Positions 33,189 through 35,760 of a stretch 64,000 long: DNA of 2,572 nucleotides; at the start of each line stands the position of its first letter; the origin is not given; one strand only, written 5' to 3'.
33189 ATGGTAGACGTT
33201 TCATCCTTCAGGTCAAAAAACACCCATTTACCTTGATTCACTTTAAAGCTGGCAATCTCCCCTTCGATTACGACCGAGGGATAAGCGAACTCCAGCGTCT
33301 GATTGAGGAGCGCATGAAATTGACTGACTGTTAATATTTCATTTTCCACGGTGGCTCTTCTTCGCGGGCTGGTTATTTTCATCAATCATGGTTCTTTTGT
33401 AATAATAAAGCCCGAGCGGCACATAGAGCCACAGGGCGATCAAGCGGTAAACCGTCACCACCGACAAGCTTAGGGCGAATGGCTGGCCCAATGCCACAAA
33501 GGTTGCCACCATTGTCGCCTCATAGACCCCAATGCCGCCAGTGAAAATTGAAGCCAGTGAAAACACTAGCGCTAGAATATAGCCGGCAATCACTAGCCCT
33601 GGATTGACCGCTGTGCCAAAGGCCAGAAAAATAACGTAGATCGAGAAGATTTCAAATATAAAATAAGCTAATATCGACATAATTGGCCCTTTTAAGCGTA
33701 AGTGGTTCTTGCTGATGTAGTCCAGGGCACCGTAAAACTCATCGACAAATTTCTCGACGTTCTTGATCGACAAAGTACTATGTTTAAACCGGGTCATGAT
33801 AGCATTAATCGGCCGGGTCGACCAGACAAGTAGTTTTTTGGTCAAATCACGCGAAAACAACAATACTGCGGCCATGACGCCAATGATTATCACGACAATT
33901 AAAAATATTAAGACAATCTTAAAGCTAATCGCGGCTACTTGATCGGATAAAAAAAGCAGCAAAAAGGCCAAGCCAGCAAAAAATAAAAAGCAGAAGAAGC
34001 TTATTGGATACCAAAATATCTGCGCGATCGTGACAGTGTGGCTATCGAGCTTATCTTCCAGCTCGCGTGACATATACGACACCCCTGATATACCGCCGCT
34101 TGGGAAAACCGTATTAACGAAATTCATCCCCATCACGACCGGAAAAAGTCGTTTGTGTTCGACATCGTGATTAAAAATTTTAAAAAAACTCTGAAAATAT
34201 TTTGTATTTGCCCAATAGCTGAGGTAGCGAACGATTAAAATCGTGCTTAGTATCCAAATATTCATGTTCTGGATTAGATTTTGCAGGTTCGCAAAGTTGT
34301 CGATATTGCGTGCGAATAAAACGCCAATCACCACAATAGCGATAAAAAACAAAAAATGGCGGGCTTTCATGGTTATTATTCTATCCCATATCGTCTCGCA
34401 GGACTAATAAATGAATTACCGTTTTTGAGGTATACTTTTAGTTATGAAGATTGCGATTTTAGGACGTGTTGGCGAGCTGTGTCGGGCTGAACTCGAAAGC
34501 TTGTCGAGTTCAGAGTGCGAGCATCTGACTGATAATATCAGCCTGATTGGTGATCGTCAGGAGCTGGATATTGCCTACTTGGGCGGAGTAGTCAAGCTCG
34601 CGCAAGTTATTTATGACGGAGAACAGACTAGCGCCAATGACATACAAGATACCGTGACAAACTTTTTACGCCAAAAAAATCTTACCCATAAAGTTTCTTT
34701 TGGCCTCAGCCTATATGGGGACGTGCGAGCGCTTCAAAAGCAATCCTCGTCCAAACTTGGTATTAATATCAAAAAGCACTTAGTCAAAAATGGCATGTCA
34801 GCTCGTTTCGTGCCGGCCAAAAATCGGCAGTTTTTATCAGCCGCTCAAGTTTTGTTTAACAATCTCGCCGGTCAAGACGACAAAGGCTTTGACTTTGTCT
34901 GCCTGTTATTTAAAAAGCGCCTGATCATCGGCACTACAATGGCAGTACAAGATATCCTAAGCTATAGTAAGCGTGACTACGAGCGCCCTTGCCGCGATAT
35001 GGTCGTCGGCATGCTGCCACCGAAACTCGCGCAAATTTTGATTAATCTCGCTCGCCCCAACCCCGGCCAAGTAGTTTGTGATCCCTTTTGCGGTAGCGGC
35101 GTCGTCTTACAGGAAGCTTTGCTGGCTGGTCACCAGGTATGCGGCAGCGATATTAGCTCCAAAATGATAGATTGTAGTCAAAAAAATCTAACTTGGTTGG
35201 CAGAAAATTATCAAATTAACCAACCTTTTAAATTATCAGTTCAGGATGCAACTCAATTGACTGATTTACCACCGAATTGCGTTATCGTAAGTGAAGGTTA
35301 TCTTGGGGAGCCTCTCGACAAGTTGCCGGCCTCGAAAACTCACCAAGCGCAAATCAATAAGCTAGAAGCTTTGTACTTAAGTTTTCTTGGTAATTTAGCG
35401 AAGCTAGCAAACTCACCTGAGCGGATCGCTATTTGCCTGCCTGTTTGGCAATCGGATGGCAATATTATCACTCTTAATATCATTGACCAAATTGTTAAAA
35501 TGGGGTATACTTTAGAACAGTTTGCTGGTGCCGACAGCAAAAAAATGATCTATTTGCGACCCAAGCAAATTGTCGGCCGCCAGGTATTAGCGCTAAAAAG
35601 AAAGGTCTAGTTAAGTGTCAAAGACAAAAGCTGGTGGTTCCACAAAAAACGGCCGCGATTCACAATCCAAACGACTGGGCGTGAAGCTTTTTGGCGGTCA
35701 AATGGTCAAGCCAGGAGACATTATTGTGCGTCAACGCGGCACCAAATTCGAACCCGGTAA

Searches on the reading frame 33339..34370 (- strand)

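Call 79: search_protein_families(library=pfam, proteins=[window:33339-34370:-], max_evalue=0.00001)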
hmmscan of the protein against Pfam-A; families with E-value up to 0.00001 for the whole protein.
window:33339-34370:- (343 aa): 1 family
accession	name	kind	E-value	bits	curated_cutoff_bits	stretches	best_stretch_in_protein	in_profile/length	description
PF03706.18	LPG_synthase_TM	-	4.5e-28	99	33.4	1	10-320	5-302/302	Lysylphosphatidylglycerol synthase TM region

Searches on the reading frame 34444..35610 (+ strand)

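Call 79: search_protein_families(library=pfam, proteins=[window:34444-35610:+], max_evalue=0.00001)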
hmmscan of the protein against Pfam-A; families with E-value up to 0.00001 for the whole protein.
window:34444-35610:+ (388 aa): 2 families
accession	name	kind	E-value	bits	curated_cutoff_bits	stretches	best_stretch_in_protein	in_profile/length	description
PF01170.24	UPF0020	-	3.7e-12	46.8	22.3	1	189-284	10-128/197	RMKL-like, methyltransferase domain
PF01555.25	N6_N4_Mtase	-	5.8e-07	30.1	26.7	1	191-246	166-220/221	DNA methylase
